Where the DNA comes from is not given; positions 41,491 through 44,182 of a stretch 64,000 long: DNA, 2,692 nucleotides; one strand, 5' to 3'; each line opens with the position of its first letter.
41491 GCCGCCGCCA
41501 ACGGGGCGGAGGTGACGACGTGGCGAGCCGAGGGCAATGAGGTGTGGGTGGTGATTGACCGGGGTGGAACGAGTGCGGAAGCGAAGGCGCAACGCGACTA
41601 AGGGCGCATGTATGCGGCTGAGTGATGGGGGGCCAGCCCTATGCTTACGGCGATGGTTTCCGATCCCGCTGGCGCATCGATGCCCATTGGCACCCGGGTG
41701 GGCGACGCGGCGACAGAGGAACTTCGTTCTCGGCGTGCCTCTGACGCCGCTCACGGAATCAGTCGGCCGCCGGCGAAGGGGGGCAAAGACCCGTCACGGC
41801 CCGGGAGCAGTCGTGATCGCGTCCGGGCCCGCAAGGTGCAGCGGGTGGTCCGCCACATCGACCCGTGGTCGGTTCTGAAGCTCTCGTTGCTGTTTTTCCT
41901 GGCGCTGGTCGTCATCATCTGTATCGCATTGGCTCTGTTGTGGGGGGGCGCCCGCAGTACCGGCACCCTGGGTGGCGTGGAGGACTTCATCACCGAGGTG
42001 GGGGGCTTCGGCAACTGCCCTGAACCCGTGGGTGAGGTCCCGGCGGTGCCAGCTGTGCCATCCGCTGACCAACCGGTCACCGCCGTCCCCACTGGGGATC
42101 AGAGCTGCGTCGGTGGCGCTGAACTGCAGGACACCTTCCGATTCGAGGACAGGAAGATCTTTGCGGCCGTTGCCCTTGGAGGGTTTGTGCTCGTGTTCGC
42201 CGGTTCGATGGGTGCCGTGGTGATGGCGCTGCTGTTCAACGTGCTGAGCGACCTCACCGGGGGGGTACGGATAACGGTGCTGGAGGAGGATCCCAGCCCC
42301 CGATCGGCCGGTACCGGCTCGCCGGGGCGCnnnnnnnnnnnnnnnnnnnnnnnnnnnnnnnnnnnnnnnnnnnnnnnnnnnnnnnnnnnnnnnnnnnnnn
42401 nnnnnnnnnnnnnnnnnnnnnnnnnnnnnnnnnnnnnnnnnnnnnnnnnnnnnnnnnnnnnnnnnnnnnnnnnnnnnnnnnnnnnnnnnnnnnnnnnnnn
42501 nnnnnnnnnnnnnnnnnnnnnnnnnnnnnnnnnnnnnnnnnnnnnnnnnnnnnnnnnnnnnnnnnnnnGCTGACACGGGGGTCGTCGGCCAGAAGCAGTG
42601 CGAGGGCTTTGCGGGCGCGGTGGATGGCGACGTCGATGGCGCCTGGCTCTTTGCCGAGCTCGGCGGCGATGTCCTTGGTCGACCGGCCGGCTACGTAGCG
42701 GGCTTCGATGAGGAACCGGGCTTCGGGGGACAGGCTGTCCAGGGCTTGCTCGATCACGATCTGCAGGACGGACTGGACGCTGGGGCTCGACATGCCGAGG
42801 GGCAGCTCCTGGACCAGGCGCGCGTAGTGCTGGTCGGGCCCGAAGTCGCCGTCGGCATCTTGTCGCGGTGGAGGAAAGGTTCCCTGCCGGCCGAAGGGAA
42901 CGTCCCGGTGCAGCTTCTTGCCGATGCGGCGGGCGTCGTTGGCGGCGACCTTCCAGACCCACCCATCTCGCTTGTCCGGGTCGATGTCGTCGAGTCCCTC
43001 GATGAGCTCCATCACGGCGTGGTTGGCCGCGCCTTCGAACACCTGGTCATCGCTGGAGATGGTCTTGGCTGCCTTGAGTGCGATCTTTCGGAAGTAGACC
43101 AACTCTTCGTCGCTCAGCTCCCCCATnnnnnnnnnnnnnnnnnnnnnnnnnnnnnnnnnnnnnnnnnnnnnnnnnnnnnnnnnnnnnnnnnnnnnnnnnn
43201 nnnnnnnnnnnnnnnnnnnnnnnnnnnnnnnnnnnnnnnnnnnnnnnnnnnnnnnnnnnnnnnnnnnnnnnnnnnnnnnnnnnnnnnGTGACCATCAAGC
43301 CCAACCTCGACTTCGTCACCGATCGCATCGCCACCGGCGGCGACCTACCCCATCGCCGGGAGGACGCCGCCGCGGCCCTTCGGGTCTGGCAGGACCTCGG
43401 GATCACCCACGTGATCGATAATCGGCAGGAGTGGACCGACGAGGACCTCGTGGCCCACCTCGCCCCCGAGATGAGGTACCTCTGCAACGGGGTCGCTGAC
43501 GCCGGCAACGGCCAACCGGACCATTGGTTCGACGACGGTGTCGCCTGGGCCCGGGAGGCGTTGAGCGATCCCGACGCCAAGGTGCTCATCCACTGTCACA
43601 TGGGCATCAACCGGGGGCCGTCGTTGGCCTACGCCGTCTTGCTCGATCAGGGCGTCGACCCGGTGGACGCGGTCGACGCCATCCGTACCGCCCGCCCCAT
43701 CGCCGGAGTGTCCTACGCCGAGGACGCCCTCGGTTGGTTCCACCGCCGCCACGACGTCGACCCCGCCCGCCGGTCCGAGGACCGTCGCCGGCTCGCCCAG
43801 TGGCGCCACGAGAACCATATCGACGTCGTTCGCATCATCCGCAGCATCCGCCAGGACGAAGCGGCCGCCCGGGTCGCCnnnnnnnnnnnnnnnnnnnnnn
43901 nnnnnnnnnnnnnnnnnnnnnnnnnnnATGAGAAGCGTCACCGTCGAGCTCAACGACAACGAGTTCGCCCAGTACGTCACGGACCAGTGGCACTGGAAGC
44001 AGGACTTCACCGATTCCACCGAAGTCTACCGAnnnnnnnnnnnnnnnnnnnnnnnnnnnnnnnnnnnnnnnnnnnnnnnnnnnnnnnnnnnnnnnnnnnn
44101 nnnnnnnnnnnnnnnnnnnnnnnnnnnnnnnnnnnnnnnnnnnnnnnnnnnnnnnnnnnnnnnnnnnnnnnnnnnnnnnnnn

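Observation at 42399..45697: Integrase-less 3.2-kb islet inserted into the 3' half of tRNA-Ile(GAT), bounded by a 60-bp direct repeat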

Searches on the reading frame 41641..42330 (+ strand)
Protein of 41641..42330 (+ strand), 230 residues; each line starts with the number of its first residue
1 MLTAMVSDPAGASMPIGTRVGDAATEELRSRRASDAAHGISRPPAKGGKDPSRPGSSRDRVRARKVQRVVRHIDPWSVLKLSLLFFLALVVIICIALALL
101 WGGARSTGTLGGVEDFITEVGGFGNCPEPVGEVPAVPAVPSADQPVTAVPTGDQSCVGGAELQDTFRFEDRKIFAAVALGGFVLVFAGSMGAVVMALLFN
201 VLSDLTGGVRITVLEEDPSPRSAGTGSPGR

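Call 15: search_protein_families(library=pfam, proteins=[window:41641-42330:+], max_evalue=0.1)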
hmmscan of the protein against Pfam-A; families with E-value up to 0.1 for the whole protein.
window:41641-42330:+ (230 aa): 2 families
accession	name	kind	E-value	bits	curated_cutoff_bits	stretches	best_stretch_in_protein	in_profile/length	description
PF12089.13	DUF3566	-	5.5e-19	69.1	22.2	2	64-122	2-60/118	Transmembrane domain of unknown function (DUF3566)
PF22282.1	CydS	-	0.042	14.2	25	0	89-103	12-26/31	CydS-like protein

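Call 31: find_related_loci(query=window:41641-42330:+, collection=genome_contigs, flank=10000)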
Query window:41641-42330:+ (230 aa) in genome_contigs; peptide patterns used: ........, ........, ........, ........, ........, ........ (x = any residue, [..] = any of these).
222 stretches matched a pattern; 47 encode a relative of the query (tblastn E <= 1e-3); 47 distinct loci.
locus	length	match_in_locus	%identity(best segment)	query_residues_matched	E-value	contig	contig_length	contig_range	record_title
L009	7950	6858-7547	74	1-230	3e-102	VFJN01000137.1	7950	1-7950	MAG: Actinomycetota bacterium isolate Bin_57_4 c_000001509256, whole genome shotgun sequence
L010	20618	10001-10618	50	50-230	3e-54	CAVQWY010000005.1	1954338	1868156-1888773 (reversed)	MAG: uncultured Microthrixaceae bacterium isolate MFD04212.bin.2.38 genome assembly, contig: contig_742, whole genome sh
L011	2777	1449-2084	52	43-228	4e-54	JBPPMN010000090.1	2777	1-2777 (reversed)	MAG: Acidimicrobiales bacterium isolate BIOS2019_out_072 k131_1680962, whole genome shotgun sequence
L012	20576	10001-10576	47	50-218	7e-47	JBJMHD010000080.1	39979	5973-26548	MAG: Acidimicrobiales bacterium isolate 12C18O_168h_50_P10_coass_bin_6 k141_3353994, whole genome shotgun sequence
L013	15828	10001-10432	39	33-223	6e-32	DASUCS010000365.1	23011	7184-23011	MAG TPA_asm: Acidimicrobiales bacterium isolate SMAG_U1303 k141_1585272, whole genome shotgun sequence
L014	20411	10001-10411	37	40-217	1e-28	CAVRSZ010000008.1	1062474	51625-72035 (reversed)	MAG: uncultured Acidimicrobiales bacterium isolate MFD09779.bin.1.250 genome assembly, contig: contig_8201, whole genome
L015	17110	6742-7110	34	55-217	3e-27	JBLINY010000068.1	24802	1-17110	MAG: Acidimicrobiales bacterium isolate 3300053785_183 Ga0535658_0004062, whole genome shotgun sequence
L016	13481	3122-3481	36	58-217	4e-27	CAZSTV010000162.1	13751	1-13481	MAG TPA_asm: uncultured Acidimicrobiaceae bacterium isolate SRP268394_co1_97 genome assembly, contig: NODE_7248_length_1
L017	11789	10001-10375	34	53-217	2e-25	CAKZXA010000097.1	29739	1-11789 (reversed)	MAG: uncultured Acidimicrobiales bacterium isolate L4_Bin_Bin_141_1 genome assembly, contig: c_000000944877, whole genom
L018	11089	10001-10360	37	58-217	3e-25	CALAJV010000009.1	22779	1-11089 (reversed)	MAG: uncultured Acidimicrobiales bacterium isolate L4_Bin_METABAT__59_1 genome assembly, contig: c_000000998259, whole g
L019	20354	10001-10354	34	60-217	3e-25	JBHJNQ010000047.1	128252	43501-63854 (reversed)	MAG: Acidimicrobiales bacterium isolate al_S4C133_1 S4Ck119_27017, whole genome shotgun sequence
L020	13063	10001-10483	34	7-217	7e-25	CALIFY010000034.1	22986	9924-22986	MAG: uncultured Acidimicrobiales bacterium isolate R2_Bin_METABAT__111_1 genome assembly, contig: c_000001101050, whole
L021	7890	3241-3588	36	72-228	2e-24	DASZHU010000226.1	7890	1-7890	MAG TPA_asm: Acidimicrobiales bacterium isolate SMAG_U6584 k141_2940594, whole genome shotgun sequence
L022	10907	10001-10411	36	40-217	3e-24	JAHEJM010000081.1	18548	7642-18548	MAG: Acidimicrobiales bacterium isolate Ww550 NODE_7117_length_18548_cov_6.979270, whole genome shotgun sequence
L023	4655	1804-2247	37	28-217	2e-23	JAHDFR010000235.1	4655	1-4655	MAG: Acidimicrobiales bacterium isolate MAG-27 RZ_48291, whole genome shotgun sequence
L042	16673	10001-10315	29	72-217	4e-14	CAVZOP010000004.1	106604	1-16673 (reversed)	MAG: Ilumatobacteraceae bacterium isolate MFD02840.bin.2.276 genome assembly, contig: contig_23281, whole genome shotgun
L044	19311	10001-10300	26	72-211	2e-12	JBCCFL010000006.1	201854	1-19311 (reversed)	MAG: Actinomycetota bacterium isolate P01_B01_bin.18 k141_1953119_length_201854_cov_61.0440, whole genome shotgun sequen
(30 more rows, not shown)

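Call 40: search_protein_families(library=pfam, proteins=[L042:10779-13235:-, L042:11043-12302:+, L042:12209-13534:-, L042:13524-14168:-, L042:13878-14393:+, L044:10582-11712:-, L044:12444-14081:-, L044:14534-15421:+, L044:15403-16218:+, L044:16852-17946:-], max_evalue=0.01)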
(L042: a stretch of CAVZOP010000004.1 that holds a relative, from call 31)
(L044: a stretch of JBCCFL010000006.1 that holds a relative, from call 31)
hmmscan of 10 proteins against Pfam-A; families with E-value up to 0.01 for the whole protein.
L042:10779-13235:- (819 aa): 0 families

L042:11043-12302:+ (420 aa): 0 families

L042:12209-13534:- (442 aa): 2 families
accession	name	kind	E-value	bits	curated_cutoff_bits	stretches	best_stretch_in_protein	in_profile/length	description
PF17963.7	Big_9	-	2.3e-05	25.7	23.6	1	227-314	1-89/89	Bacterial Ig domain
PF07963.17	N_methyl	-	0.00052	19.9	21.2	1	12-32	6-26/27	Prokaryotic N-terminal methylation motif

L042:13524-14168:- (215 aa): 1 family
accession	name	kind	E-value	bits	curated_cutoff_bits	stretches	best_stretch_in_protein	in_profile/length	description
PF07963.17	N_methyl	-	0.00018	21.4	21.2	1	56-80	2-26/27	Prokaryotic N-terminal methylation motif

L042:13878-14393:+ (172 aa): 0 families

L044:10582-11712:- (377 aa): 1 family
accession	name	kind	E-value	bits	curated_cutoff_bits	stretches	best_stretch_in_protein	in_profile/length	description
PF00589.27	Phage_integrase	-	5.9e-15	55.9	27.1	1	185-367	2-169/172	Phage integrase family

L044:12444-14081:- (546 aa): 1 family
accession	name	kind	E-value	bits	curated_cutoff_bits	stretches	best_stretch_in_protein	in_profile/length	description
PF23343.2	REP_ORF2-G2P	-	1.3e-08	35.5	27.8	1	294-413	2-96/99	Replication-associated protein ORF2/G2P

L044:14534-15421:+ (296 aa): 5 families
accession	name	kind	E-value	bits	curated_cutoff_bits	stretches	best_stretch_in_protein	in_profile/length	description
PF13384.12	HTH_23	-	0.00013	22.1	24.6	1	58-93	5-39/50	Homeodomain-like domain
PF04545.22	Sigma70_r4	-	0.00015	21.6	24.1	1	61-93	10-42/50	Sigma-70, region 4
PF13518.12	HTH_28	-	0.00038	20.9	25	1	60-93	2-34/52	Helix-turn-helix domain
PF08281.18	Sigma70_r4_2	-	0.003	17.6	25.7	1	55-89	10-44/54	Sigma-70, region 4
PF13412.12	HTH_24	-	0.0087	16.1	21.9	0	68-90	14-36/48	Winged helix-turn-helix DNA-binding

L044:15403-16218:+ (272 aa): 1 family
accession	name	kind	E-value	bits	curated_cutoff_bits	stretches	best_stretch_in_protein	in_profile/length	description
PF13672.11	PP2C_2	-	4.4e-05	23.5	24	1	23-225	13-193/209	Protein phosphatase 2C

L044:16852-17946:- (365 aa): 5 families
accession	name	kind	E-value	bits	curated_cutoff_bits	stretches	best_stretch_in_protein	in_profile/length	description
PF12796.13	Ank_2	-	1.6e-14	54.7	27.3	2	151-217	12-84/90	Ankyrin repeats (3 copies)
PF00023.36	Ank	-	2e-13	50.2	21.1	1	308-336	4-32/33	Ankyrin repeat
PF13637.12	Ank_4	-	1.6e-11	44.6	22.7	1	276-326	3-50/50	Ankyrin repeats (many copies)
PF13857.12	Ank_5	-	5.3e-08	33.5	27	0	307-334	16-44/56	Ankyrin repeats (many copies)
PF13606.12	Ank_3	-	8.4e-07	29.2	22.3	0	308-333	4-29/30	Ankyrin repeat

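Call 75: search_protein_families(library=pfam, proteins=[L010:10884-13289:-, L010:10914-12902:+, L042:14700-16331:-, L020:10925-11215:-, L020:11215-11397:-], max_evalue=0.01)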
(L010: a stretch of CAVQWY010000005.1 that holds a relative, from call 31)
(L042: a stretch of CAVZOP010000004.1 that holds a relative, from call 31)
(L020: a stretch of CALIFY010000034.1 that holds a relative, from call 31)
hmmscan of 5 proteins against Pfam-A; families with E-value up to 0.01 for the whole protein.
L010:10884-13289:- (802 aa): 2 families
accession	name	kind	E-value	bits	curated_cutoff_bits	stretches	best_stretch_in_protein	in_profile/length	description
PF02687.27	FtsX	-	1.7e-17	64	25.5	2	676-792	2-117/120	FtsX-like permease C-terminal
PF12704.14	MacB_PCD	-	2.1e-07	31.9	27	2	442-641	6-206/207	MacB-like periplasmic core domain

L010:10914-12902:+ (663 aa): 0 families

L042:14700-16331:- (544 aa): 3 families
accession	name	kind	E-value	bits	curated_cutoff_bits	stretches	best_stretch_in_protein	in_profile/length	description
PF00990.26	GGDEF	-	2.4e-45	154.6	23.8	1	362-517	2-161/161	Diguanylate cyclase, GGDEF domain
PF17853.6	GGDEF_2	-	3.3e-05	24.5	24.5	1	388-507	18-114/116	GGDEF-like domain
PF02743.24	dCache_1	-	0.00033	20.7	45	1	121-311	51-239/240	Cache domain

L020:10925-11215:- (97 aa): 0 families

L020:11215-11397:- (61 aa): 0 families

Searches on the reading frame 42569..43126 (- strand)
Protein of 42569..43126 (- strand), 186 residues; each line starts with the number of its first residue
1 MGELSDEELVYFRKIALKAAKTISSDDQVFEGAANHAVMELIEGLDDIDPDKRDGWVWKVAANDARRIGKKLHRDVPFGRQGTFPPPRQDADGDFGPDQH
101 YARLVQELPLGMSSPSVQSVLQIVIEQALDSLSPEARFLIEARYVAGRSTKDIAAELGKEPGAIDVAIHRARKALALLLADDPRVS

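Call 13: search_protein_families(library=phrogs, proteins=[window:42569-43126:-], max_evalue=0.1)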
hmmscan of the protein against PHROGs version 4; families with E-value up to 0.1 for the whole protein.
window:42569-43126:- (186 aa): 7 families
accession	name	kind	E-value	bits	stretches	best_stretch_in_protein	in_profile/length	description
phrog_1740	-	transcription regulation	3.1e-07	30.3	1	6-176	59-213/567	RNA polymerase sigma factor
phrog_248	-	transcription regulation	0.0015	19.6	1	125-179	83-137/161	transcriptional activator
phrog_351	-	transcription regulation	0.0023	17.5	1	118-178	662-725/928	RNA polymerase sigma factor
phrog_11138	-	unknown function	0.017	16.5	1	125-176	85-136/142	-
phrog_79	-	transcription regulation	0.041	14.6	1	134-179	92-137/156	anti-termination protein Q-like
phrog_27555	-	transcription regulation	0.068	13.7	0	145-173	144-172/203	transcriptional regulator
phrog_32816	-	unknown function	0.071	14.1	0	143-185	17-56/84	-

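Call 14: search_protein_families(library=ncbifam, proteins=[window:42569-43126:-], max_evalue=0.1)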
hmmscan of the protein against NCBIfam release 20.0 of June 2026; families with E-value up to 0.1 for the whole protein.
window:42569-43126:- (186 aa): 38 families (the best 25 are shown)
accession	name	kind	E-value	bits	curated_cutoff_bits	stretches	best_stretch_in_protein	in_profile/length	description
TIGR02937.1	sigma70-ECF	superfamily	3.6e-13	49.5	42.9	1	13-176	11-162/165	sigma-70 family RNA polymerase sigma factor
TIGR02989.1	Sig-70_gvs1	subfamily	3.1e-09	37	124.55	1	124-176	103-155/158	RNA polymerase sigma-70 factor, Rhodopirellula/Verrucomicrobium family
TIGR02983.1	SigE-fam_strep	subfamily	3.2e-09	36.9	141.55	1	118-179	97-158/162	SigE family RNA polymerase sigma factor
NF007227.0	PRK09645.1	subfamily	9.4e-08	32.2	202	1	119-180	110-171/177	sigma-70 family RNA polymerase sigma factor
NF009165.0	PRK12512.1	equivalog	7.7e-07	28.9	198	1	116-181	116-181/184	RNA polymerase sigma factor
TIGR02984.1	Sig-70_plancto1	subfamily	2.6e-06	27.2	183.75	1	98-175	104-184/189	RNA polymerase sigma-70 factor, Planctomycetaceae-specific subfamily 1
NF007229.0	PRK09647.1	equivalog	5.6e-06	25.8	265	1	119-182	142-205/220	RNA polymerase sigma factor SigE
NF058625.1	sigma_PG0214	equivalog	9.4e-06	25.4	130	1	124-175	106-157/170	GFO_1088 family ECF-type sigma factor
NF007230.0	PRK09648.1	subfamily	1.2e-05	25.1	209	1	124-175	134-185/195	RNA polymerase sigma factor ShbA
NF008888.0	PRK11922.1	equivalog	1.5e-05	24.7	204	1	117-179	134-196/231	RNA polymerase sigma factor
TIGR02959.1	SigZ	equivalog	3.7e-05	23.6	168.65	1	117-180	86-149/170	RNA polymerase sigma factor SigZ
TIGR02985.1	Sig70_bacteroi1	subfamily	0.00011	22.4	126.4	1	121-176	104-159/162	RNA polymerase sigma-70 factor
NF009191.0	PRK12539.1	subfamily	0.0004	20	171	1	122-182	122-182/185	sigma-70 family RNA polymerase sigma factor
TIGR02952.1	Sig70_famx2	equivalog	0.00057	19.8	206.45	1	125-178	116-169/170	ECF subfamily RNA polymerase sigma factor, BldN family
NF007225.0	PRK09643.1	equivalog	0.00091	19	190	1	114-180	117-183/204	RNA polymerase sigma factor SigM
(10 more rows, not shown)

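Call 15: search_protein_families(library=pfam, proteins=[window:42569-43126:-], max_evalue=0.1)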
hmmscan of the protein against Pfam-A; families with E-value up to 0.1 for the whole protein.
window:42569-43126:- (186 aa): 5 families
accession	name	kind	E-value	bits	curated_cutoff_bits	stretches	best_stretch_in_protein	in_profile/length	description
PF08281.18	Sigma70_r4_2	-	4.2e-13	49.2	25.7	1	125-175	4-54/54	Sigma-70, region 4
PF04545.22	Sigma70_r4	-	1.4e-05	25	24.1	1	128-175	1-48/50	Sigma-70, region 4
PF13936.12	HTH_38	-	0.00013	22.1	27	1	132-164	5-37/44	Helix-turn-helix domain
PF07638.17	Sigma70_ECF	-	0.033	14.5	21.1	1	122-173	127-177/185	ECF sigma factor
PF06530.18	Phage_antitermQ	-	0.046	14.1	26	1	128-176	59-107/118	Phage antitermination protein Q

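Call 16: search_protein_families(library=padloc, proteins=[window:42569-43126:-], max_evalue=0.1)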
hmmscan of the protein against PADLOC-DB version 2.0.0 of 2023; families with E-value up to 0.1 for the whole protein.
window:42569-43126:- (186 aa): 0 families

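Call 63: search_solved_structures(query=window:42569-43126:-, max_evalue=0.01)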
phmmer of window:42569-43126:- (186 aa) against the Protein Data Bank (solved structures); distinct sequences matched with E-value up to 0.01: 7.
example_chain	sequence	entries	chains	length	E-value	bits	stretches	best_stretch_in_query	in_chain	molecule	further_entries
3hug_A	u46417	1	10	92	3.6e-05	27.1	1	114-180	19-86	RNA polymerase sigma factor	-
6dv9_F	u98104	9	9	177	0.00028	24.2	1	118-180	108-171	ECF RNA polymerase sigma factor SigL | RNA polymerase sigma factor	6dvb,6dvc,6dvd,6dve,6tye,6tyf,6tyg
6dxo_A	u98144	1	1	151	0.00036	23.8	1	116-184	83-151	RNA polymerase ECF-subfamily sigma factor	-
9m9d_F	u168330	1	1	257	0.0041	20.4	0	125-183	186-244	ECF RNA polymerase sigma factor SigE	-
9m9e_F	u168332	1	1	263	0.0044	20.3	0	125-183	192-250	ECF RNA polymerase sigma factor SigE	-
9m98_F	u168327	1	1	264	0.0044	20.3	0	125-183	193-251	ECF RNA polymerase sigma factor SigE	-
3vep_D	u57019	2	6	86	0.0091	19.3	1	125-175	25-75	Probable RNA polymerase sigma-D factor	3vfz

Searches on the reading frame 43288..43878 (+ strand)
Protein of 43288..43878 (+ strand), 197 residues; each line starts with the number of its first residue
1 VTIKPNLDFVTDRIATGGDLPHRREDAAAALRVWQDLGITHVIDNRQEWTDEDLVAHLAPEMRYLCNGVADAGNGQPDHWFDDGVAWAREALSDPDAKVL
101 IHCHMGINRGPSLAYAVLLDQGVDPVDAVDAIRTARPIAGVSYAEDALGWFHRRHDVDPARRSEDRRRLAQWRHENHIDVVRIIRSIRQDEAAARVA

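Call 13: search_protein_families(library=phrogs, proteins=[window:43288-43878:+], max_evalue=0.1)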
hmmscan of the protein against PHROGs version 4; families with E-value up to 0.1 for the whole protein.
window:43288-43878:+ (197 aa): 3 families
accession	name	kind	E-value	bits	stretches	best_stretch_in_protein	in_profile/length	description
phrog_10650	-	other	0.0016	18.9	1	96-139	107-153/169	dual specificity phosphatase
phrog_32716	-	other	0.0039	18.5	1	97-152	83-135/149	dual specificity phosphatase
phrog_5614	-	unknown function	0.091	13.6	0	94-118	82-105/161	-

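Call 14: search_protein_families(library=ncbifam, proteins=[window:43288-43878:+], max_evalue=0.1)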
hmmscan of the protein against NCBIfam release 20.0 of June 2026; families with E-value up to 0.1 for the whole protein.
window:43288-43878:+ (197 aa): 1 family
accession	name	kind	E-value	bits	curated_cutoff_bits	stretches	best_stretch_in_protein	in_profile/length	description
NF009025.0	PRK12361.1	equivalog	0.048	11.8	505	1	32-140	113-220/546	hypothetical protein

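Call 15: search_protein_families(library=pfam, proteins=[window:43288-43878:+], max_evalue=0.1)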
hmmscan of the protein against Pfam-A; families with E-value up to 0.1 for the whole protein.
window:43288-43878:+ (197 aa): 2 families
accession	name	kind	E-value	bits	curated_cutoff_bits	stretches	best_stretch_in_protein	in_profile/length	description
PF00782.25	DSPc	-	6.6e-08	32.9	33.5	1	30-137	10-115/133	Dual specificity phosphatase, catalytic domain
PF19817.4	DUF6300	-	0.097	13.2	27.8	0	142-184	54-99/110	Family of unknown function (DUF6300)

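Call 16: search_protein_families(library=padloc, proteins=[window:43288-43878:+], max_evalue=0.1)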
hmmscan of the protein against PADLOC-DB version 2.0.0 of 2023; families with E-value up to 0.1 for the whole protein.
window:43288-43878:+ (197 aa): 0 families

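Call 61: search_solved_structures(query=window:43288-43878:+, max_evalue=0.01)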
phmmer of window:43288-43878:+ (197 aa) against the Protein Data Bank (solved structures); distinct sequences matched with E-value up to 0.01: 19.
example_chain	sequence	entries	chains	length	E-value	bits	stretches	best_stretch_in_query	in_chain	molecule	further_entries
2e0t_A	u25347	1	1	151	1.3e-06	31.7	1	25-136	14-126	Dual specificity phosphatase 26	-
2pq5_A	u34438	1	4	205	2.6e-05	27.5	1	36-138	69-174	Dual specificity protein phosphatase 13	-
2gwo_A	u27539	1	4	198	3e-05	27.3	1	36-138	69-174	Dual specificity protein phosphatase 13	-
4b04_A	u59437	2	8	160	3.7e-05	27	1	25-137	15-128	DUAL SPECIFICITY PROTEIN PHOSPHATASE 26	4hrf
5gtj_A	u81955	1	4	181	5.2e-05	26.5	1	25-137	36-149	Dual specificity protein phosphatase 26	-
3f81_A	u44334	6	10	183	7.1e-05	26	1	33-138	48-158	Dual specificity protein phosphatase 3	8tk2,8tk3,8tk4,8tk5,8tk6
1vhr_A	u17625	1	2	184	7.3e-05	26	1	33-138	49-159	HUMAN VH1-RELATED DUAL-SPECIFICITY PHOSPHATASE VHR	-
8to0_Fx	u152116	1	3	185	7.3e-05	26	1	32-138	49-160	Dual specificity protein phosphatase 3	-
9dj9_A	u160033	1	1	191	8.1e-05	25.9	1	33-138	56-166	Dual specificity protein phosphatase 3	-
2y96_A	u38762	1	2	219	0.00019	24.6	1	34-135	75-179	DUAL SPECIFICITY PHOSPHATASE DUPD1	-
7ezn_A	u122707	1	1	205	0.00038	23.6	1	97-143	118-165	Protein-tyrosine-phosphatase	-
5xjv_A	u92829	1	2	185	0.00099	22.3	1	31-134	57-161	Dual specificity protein phosphatase 13 isoform A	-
5k22_A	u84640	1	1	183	0.0012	22.1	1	70-137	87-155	Protein tyrosine phosphatase type IVA 2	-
1j4x_A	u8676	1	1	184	0.0018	21.4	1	33-138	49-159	DUAL SPECIFICITY PROTEIN PHOSPHATASE 3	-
3ezz_A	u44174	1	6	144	0.0019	21.4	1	51-140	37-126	Dual specificity protein phosphatase 4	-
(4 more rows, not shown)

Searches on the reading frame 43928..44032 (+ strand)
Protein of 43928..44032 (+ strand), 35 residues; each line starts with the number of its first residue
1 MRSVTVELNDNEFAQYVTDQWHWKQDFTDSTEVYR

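Call 13: search_protein_families(library=phrogs, proteins=[window:43928-44032:+], max_evalue=0.1)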
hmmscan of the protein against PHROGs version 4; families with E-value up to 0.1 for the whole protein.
window:43928-44032:+ (35 aa): 1 family
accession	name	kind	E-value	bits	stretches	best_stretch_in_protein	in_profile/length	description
phrog_34511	-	unknown function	9.6e-06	27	1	5-35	89-119/126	-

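Call 14: search_protein_families(library=ncbifam, proteins=[window:43928-44032:+], max_evalue=0.1)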
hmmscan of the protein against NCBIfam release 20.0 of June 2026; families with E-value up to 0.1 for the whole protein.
window:43928-44032:+ (35 aa): 0 families

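Call 15: search_protein_families(library=pfam, proteins=[window:43928-44032:+], max_evalue=0.1)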
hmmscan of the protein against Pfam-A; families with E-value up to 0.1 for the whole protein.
window:43928-44032:+ (35 aa): 0 families

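Call 16: search_protein_families(library=padloc, proteins=[window:43928-44032:+], max_evalue=0.1)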
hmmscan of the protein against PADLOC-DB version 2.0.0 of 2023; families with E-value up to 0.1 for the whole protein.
window:43928-44032:+ (35 aa): 0 families

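Call 72: search_dna_similar(query=window:43928-44032:+, collection=phages, mode=protein, max_evalue=1)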
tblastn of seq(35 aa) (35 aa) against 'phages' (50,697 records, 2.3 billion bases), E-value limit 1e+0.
Records with a match: 1; places in all: 1; records where one place covers at least 80% of the query: 1.
Best place of each record, by identity: <60% 1.
By first word of the organism name: Stenotrophomonas 1.
By host as written in the record: Stenotrophomonas maltophilia D1571 1.
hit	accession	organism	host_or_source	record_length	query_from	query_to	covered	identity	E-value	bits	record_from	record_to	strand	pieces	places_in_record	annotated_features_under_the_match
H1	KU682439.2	Stenotrophomonas phage vB_SmaS-DLP_6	Stenotrophomonas maltophilia D1571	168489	6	35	86%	53.3%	4e-3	37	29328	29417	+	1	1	hypothetical protein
